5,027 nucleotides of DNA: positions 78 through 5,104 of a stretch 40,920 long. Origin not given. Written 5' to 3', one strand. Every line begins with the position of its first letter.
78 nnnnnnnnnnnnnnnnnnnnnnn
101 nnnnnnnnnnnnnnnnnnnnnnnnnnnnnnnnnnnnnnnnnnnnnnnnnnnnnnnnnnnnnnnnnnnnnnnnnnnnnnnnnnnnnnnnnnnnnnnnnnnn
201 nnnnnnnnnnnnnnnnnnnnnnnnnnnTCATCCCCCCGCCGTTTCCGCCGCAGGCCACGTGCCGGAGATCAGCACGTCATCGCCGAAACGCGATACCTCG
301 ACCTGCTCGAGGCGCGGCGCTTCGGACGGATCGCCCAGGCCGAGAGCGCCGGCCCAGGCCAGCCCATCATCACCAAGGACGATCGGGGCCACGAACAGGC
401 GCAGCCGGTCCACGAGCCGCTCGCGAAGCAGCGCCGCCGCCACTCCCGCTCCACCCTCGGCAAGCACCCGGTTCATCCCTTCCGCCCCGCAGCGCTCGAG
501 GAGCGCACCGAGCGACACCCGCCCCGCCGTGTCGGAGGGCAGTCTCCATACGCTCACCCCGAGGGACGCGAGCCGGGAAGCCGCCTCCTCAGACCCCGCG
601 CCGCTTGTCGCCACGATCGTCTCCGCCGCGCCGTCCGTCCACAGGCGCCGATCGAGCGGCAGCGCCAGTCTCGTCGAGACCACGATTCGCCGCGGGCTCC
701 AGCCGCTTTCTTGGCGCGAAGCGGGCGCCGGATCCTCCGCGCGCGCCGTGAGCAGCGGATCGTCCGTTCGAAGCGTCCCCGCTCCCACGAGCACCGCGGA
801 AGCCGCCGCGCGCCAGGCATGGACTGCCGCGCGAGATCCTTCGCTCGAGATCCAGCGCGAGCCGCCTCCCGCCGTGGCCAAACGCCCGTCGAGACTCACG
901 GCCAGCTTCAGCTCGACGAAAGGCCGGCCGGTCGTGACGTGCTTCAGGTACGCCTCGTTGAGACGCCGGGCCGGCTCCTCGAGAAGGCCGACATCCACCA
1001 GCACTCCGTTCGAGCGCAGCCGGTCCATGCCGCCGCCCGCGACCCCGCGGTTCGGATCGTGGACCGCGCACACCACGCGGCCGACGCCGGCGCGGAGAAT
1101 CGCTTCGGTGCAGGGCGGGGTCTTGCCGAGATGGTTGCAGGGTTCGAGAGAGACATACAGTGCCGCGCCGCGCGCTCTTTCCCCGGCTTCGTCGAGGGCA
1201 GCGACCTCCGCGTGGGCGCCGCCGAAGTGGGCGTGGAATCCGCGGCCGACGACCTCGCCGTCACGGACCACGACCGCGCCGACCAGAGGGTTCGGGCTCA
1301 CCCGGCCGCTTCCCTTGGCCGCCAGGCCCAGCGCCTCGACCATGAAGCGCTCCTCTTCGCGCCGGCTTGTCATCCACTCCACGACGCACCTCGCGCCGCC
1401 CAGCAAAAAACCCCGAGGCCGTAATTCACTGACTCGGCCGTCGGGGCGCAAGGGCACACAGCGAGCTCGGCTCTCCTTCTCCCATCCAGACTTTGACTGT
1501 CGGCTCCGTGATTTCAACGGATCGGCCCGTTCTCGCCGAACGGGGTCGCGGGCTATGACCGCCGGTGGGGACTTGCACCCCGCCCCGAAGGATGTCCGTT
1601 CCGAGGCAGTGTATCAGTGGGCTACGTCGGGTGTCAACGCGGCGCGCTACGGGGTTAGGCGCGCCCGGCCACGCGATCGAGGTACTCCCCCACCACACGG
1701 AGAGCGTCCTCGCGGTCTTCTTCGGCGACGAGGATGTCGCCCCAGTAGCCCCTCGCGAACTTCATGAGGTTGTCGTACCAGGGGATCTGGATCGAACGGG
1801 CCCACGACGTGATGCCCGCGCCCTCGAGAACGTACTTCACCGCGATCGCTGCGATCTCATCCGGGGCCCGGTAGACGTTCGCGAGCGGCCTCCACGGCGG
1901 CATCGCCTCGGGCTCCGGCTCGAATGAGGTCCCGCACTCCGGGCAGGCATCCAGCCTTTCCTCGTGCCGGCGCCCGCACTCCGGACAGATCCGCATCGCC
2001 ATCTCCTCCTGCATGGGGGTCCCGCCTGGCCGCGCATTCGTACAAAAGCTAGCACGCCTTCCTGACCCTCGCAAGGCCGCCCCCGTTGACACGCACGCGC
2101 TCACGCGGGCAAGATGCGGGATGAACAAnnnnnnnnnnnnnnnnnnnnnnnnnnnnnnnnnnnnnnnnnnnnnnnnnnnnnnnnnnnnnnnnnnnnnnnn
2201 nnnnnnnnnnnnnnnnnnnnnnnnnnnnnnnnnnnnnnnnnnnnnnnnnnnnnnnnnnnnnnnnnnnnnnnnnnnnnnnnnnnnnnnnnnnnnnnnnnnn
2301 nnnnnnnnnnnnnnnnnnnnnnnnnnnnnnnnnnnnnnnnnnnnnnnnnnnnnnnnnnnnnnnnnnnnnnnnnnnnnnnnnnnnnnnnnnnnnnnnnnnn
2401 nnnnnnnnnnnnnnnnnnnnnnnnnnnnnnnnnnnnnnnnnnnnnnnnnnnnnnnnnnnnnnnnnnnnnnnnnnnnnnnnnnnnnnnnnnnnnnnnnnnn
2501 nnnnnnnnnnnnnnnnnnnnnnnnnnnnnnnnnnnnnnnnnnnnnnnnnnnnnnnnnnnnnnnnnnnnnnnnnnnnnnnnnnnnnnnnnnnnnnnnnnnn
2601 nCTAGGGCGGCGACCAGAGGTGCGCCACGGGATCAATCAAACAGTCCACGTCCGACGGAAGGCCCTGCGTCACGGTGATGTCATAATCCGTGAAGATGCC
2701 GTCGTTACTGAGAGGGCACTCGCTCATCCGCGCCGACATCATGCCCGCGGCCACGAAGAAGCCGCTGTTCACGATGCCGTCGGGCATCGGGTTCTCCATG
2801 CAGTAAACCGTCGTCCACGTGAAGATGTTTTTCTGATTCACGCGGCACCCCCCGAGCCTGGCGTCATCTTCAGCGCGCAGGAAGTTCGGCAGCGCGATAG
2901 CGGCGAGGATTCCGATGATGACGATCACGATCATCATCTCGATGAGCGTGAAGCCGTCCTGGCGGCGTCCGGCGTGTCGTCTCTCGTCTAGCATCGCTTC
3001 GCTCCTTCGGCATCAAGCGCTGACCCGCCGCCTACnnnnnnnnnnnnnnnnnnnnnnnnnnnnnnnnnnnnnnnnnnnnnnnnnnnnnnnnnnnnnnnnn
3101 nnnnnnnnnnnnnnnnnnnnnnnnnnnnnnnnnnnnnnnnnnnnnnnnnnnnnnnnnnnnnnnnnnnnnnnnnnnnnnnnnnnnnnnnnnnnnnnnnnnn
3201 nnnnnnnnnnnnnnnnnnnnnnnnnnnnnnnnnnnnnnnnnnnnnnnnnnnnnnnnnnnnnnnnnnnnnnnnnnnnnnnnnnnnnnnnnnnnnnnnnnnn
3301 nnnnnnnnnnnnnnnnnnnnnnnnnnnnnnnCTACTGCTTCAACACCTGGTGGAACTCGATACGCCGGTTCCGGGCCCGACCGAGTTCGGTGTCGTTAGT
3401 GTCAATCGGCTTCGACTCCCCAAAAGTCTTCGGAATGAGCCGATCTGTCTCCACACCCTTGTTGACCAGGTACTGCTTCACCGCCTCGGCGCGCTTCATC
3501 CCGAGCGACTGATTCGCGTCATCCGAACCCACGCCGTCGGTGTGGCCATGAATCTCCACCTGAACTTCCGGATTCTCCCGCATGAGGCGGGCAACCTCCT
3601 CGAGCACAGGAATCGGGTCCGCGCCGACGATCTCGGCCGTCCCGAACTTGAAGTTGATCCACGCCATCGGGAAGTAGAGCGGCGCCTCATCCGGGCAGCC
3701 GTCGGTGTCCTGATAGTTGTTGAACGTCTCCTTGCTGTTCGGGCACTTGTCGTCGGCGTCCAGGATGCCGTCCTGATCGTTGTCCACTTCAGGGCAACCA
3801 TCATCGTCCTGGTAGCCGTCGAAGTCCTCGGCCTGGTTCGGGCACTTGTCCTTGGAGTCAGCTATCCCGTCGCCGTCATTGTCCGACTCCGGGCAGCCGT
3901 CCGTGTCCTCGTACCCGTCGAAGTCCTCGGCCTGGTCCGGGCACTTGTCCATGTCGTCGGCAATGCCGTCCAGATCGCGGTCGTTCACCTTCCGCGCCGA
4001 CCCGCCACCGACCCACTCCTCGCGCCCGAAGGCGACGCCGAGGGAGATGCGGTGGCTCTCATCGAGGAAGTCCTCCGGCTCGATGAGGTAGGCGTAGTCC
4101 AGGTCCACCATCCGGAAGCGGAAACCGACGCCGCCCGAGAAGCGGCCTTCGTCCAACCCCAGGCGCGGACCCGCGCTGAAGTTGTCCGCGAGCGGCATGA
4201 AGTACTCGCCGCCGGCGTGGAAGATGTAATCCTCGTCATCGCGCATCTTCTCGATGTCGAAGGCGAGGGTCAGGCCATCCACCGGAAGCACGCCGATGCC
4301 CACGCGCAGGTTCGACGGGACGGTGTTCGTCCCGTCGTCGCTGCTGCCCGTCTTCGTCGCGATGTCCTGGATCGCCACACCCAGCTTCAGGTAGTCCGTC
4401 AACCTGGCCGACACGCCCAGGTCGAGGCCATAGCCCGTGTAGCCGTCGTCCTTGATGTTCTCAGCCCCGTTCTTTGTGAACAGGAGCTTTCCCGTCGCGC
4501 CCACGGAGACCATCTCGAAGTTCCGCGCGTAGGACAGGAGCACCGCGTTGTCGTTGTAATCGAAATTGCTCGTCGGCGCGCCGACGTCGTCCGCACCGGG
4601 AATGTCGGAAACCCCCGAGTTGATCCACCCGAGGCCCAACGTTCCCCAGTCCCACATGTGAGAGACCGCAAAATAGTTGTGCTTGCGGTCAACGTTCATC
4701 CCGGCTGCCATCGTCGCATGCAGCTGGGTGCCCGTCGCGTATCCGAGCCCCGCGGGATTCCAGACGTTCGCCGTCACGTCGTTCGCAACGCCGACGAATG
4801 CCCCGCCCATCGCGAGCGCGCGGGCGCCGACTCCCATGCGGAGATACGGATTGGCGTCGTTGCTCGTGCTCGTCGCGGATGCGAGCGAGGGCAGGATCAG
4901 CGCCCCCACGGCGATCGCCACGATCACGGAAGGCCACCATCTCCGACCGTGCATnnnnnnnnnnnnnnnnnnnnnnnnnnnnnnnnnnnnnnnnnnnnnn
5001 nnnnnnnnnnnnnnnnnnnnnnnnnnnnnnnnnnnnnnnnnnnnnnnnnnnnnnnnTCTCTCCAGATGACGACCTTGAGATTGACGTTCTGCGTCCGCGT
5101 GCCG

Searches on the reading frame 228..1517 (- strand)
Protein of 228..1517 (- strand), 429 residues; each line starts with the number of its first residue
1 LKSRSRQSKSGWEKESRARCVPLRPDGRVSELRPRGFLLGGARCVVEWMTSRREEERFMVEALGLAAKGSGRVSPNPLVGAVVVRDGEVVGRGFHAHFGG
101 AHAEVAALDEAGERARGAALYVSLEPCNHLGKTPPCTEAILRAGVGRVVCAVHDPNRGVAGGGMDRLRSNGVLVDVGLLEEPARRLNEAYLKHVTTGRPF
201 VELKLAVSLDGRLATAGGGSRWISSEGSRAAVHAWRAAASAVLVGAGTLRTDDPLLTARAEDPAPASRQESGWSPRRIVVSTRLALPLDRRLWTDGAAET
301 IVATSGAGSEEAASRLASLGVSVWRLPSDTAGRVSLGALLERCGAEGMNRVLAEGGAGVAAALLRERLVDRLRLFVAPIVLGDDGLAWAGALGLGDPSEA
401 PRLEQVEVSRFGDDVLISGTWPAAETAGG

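Call 59: search_protein_families(library=pfam, proteins=[window:228-1517:-], max_evalue=0.0001)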
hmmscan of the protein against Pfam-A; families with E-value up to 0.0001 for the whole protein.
window:228-1517:- (429 aa): 3 families
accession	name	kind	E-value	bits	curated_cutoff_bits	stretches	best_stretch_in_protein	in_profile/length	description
PF01872.23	RibD_C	-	5e-48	164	24.1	1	199-416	1-196/197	RibD C-terminal domain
PF00383.29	dCMP_cyt_deam_1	-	4.3e-17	62.3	25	1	54-151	3-101/102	Cytidine and deoxycytidylate deaminase zinc-binding region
PF14437.12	MafB19-deam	-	4.8e-11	43.2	27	1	56-168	4-117/142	MafB19-like deaminase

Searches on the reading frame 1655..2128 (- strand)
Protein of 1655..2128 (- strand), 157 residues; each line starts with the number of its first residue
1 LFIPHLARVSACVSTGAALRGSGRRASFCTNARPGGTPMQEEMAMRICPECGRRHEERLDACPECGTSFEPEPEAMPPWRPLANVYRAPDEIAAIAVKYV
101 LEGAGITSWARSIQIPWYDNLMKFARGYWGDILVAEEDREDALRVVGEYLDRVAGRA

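Call 59: search_protein_families(library=pfam, proteins=[window:1655-2128:-], max_evalue=0.0001)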
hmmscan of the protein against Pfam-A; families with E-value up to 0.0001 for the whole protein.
window:1655-2128:- (157 aa): 1 family
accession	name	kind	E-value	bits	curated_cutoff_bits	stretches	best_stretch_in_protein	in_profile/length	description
PF09413.15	DUF2007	-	3.2e-05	24.5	25.7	1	83-148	2-64/66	Putative prokaryotic signal transducing protein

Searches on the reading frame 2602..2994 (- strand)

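Call 59: search_protein_families(library=pfam, proteins=[window:2602-2994:-], max_evalue=0.0001)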
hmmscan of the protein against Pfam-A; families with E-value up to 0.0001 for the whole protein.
window:2602-2994:- (130 aa): 1 family
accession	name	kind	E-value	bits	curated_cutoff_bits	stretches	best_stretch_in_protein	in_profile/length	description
PF07963.17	N_methyl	-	4.3e-11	42.3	21.2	1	10-35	2-27/27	Prokaryotic N-terminal methylation motif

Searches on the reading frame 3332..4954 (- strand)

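Call 14: search_protein_families(library=pfam, proteins=[window:3332-4954:-], max_evalue=0.00001)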
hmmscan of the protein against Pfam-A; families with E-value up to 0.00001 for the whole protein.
window:3332-4954:- (540 aa): 1 family
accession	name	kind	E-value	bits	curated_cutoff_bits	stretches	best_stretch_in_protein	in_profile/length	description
PF00691.25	OmpA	-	4.1e-20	72.4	27.2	1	435-530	2-98/98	OmpA family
